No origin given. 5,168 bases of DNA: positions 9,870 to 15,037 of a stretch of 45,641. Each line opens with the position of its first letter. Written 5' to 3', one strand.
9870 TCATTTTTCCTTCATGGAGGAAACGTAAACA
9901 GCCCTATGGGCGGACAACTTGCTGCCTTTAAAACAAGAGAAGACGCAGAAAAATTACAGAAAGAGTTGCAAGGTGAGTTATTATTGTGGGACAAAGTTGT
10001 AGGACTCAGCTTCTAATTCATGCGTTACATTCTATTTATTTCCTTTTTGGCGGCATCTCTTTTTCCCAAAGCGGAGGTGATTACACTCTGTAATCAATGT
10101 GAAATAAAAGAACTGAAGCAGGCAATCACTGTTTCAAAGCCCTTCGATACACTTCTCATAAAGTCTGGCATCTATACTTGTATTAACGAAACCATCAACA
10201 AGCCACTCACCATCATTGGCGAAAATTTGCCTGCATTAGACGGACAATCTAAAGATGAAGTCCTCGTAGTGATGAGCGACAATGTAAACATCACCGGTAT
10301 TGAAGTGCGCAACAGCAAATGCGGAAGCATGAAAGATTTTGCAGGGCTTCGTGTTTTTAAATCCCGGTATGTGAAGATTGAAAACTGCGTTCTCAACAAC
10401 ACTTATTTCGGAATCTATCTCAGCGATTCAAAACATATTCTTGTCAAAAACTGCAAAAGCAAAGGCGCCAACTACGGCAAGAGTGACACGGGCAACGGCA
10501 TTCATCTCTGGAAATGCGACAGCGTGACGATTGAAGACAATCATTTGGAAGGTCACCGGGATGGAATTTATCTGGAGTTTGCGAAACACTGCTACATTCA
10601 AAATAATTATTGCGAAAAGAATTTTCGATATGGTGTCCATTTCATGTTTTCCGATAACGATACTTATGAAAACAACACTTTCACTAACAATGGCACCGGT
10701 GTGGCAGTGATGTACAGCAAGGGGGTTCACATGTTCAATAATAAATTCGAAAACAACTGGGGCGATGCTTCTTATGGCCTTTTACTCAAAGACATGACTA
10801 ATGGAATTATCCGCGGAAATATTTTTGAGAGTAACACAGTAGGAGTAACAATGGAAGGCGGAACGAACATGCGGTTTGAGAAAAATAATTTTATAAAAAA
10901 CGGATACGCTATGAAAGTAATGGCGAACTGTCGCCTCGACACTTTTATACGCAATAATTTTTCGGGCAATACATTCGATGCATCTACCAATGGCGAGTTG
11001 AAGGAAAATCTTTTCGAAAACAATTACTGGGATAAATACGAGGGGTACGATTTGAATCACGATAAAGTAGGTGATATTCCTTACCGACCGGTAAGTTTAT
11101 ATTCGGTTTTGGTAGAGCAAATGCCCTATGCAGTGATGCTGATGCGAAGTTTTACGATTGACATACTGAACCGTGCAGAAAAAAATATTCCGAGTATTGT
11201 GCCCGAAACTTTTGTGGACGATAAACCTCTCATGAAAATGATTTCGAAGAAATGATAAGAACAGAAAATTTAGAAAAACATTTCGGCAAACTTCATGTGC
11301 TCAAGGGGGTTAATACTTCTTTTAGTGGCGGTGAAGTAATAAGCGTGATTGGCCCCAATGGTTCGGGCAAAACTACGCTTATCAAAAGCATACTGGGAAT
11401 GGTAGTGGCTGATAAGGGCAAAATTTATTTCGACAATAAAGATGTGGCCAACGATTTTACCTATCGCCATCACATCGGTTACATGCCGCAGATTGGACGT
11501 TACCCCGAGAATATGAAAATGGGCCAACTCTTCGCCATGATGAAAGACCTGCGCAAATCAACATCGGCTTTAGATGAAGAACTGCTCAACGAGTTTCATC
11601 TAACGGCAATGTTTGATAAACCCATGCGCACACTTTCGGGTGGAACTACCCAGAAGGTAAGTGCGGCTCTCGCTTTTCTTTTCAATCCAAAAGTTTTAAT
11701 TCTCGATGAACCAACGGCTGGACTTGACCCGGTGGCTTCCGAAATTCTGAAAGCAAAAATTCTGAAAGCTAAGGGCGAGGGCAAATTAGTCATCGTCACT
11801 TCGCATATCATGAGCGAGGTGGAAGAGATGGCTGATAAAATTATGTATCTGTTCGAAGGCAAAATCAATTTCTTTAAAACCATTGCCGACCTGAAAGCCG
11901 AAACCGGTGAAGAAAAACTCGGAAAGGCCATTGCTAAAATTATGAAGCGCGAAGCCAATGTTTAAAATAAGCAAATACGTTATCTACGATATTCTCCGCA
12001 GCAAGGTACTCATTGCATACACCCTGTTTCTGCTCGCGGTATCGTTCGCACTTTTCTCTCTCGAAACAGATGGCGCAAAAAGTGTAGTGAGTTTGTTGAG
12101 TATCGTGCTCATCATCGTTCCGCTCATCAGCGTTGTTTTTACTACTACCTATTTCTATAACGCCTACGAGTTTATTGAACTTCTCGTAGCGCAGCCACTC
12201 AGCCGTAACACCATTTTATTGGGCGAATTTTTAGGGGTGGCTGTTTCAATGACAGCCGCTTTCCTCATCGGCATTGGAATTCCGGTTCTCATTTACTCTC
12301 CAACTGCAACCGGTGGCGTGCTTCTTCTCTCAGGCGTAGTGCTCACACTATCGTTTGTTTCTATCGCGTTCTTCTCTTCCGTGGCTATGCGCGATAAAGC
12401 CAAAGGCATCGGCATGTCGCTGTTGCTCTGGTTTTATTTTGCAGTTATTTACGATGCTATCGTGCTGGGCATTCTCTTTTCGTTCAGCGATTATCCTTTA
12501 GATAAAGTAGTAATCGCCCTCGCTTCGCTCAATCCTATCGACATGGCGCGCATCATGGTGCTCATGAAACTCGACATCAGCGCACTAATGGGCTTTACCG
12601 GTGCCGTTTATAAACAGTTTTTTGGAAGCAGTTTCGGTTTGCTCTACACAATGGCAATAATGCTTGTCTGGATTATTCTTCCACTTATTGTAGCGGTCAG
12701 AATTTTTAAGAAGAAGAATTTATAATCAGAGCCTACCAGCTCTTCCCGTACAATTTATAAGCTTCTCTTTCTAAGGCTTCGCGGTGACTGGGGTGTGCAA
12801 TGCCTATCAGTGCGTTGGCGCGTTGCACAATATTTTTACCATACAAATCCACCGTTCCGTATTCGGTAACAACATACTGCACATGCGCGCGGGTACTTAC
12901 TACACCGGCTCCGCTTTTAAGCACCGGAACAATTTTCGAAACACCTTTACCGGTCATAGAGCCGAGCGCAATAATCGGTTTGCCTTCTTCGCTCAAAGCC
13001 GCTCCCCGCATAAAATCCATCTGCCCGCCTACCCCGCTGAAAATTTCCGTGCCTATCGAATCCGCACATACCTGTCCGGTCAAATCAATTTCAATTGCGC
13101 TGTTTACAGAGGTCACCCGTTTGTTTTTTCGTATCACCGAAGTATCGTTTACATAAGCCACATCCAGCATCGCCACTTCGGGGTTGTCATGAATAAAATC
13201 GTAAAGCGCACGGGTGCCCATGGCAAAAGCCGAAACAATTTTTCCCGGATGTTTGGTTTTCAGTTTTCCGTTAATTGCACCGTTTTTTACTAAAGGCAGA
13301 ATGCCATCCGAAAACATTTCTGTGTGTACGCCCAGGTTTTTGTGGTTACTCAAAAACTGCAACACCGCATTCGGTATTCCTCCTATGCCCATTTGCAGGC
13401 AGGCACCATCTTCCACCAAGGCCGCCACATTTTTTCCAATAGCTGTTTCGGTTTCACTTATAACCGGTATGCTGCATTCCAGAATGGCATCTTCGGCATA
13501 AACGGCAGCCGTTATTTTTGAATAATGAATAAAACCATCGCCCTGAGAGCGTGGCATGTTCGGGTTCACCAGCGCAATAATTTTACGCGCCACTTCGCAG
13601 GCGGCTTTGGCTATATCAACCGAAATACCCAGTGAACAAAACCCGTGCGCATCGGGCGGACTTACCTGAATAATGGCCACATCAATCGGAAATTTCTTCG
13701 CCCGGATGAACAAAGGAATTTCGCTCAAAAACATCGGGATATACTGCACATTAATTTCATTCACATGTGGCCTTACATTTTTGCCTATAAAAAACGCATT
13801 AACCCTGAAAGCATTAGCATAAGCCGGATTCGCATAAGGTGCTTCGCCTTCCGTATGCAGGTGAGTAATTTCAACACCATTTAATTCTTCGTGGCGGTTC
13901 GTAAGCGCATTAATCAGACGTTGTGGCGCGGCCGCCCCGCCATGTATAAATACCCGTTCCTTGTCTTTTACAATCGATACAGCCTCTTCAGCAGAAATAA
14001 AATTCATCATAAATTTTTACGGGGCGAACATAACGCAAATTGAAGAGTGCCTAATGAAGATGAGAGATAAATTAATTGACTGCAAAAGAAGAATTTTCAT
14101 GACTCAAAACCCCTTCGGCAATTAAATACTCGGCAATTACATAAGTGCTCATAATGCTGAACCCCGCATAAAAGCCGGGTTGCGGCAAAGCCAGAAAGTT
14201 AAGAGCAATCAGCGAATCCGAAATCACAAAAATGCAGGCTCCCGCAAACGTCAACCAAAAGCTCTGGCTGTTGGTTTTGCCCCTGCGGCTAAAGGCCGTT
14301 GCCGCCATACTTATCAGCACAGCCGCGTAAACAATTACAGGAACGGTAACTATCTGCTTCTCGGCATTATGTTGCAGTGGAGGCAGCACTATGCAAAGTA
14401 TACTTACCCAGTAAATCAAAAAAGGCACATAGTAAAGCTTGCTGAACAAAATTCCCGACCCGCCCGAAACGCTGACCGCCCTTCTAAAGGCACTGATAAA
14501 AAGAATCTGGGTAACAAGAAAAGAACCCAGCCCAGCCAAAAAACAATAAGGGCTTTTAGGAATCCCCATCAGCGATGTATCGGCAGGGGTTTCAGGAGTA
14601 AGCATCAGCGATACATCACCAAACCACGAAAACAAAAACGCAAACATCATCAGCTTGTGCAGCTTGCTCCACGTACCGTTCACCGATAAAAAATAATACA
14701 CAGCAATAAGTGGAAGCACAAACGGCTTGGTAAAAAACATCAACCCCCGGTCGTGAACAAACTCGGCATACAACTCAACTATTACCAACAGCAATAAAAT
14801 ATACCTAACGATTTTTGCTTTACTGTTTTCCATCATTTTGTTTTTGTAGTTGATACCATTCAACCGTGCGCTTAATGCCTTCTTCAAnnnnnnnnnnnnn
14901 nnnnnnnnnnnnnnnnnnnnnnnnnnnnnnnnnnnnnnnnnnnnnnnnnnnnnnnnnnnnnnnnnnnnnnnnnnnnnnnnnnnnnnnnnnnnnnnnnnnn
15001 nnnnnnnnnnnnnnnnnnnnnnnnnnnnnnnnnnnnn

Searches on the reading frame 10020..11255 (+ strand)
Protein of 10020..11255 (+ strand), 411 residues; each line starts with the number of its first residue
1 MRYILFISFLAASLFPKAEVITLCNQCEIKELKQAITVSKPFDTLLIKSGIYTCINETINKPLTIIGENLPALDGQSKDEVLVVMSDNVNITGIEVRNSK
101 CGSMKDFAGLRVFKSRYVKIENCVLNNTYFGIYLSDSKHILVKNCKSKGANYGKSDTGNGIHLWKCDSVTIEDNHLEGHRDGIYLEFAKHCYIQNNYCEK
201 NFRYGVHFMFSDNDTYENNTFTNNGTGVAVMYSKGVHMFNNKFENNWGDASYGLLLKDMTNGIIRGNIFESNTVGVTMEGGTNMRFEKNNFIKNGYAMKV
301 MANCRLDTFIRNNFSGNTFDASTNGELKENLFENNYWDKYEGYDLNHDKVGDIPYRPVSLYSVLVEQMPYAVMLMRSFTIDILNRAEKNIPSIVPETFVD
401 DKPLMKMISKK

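Call 37: search_protein_families(library=pfam, proteins=[window:10020-11255:+], max_evalue=0.0001)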
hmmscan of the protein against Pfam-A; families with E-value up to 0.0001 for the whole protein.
window:10020-11255:+ (411 aa): 2 families
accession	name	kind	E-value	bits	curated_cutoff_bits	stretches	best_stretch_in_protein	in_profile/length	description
PF05048.19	NosD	-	9e-34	117.2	23.6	1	155-342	14-212/212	Periplasmic copper-binding protein (NosD)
PF13229.12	Beta_helix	-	1.2e-31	109.9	25.9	2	159-318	1-157/158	Right handed beta helix region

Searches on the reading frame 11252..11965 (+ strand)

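Call 37: search_protein_families(library=pfam, proteins=[window:11252-11965:+], max_evalue=0.0001)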
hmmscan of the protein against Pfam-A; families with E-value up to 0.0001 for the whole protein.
window:11252-11965:+ (237 aa): 4 families
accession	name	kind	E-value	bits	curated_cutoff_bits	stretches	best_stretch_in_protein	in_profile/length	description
PF00005.33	ABC_tran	-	9.2e-27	94.8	25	1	17-156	1-137/137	ABC transporter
PF13304.12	AAA_21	-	8.3e-13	49.5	27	1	124-188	234-301/304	AAA domain, putative AbiEii toxin, Type IV TA system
PF02463.25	SMC_N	-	2.9e-07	30.6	40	1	28-200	25-211/220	RecF/RecN/SMC N terminal domain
PF13401.12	AAA_22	-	1.5e-05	25.7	27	1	27-153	5-92/130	AAA domain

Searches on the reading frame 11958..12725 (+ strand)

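Call 37: search_protein_families(library=pfam, proteins=[window:11958-12725:+], max_evalue=0.0001)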
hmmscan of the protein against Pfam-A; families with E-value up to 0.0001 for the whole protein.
window:11958-12725:+ (255 aa): 1 family
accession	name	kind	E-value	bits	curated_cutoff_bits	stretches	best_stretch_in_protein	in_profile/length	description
PF12679.13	ABC2_membrane_2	-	3.9e-13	49.7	27.2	1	20-255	19-283/283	ABC-2 family transporter protein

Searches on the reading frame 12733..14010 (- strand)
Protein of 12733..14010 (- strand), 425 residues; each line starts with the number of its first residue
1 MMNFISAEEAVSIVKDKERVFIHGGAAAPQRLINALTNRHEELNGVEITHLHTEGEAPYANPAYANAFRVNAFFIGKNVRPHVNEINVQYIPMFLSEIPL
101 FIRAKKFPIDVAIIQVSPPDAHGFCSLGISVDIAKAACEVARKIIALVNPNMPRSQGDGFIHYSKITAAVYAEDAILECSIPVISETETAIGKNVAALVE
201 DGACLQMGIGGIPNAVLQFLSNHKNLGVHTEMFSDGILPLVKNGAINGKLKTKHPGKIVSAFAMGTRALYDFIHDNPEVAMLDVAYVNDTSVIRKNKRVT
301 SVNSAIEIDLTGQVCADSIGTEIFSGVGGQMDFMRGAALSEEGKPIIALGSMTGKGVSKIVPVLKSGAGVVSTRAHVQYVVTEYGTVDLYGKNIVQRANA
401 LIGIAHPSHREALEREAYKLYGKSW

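Call 37: search_protein_families(library=pfam, proteins=[window:12733-14010:-], max_evalue=0.0001)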
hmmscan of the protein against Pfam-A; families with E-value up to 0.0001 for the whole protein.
window:12733-14010:- (425 aa): 3 families
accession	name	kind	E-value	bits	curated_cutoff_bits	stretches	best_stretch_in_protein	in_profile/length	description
PF13336.12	AcetylCoA_hyd_C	-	3.8e-63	212.5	23.7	1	265-417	1-154/154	Acetyl-CoA hydrolase/transferase C-terminal domain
PF02550.21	AcetylCoA_hydro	-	1.3e-28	100.8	24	1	5-174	10-190/198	Acetyl-CoA hydrolase/transferase N-terminal domain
PF00455.28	DeoRC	-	9.5e-06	26.1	31.8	0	189-233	7-51/160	DeoR C terminal sensor domain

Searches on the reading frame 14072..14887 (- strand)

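Call 37: search_protein_families(library=pfam, proteins=[window:14072-14887:-], max_evalue=0.0001)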
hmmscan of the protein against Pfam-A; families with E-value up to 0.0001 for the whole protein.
window:14072-14887:- (271 aa): 1 family
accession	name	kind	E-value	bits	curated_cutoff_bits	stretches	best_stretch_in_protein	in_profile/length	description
PF07947.19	YhhN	-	7.8e-33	114.1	25.6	1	51-260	3-182/182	YhhN family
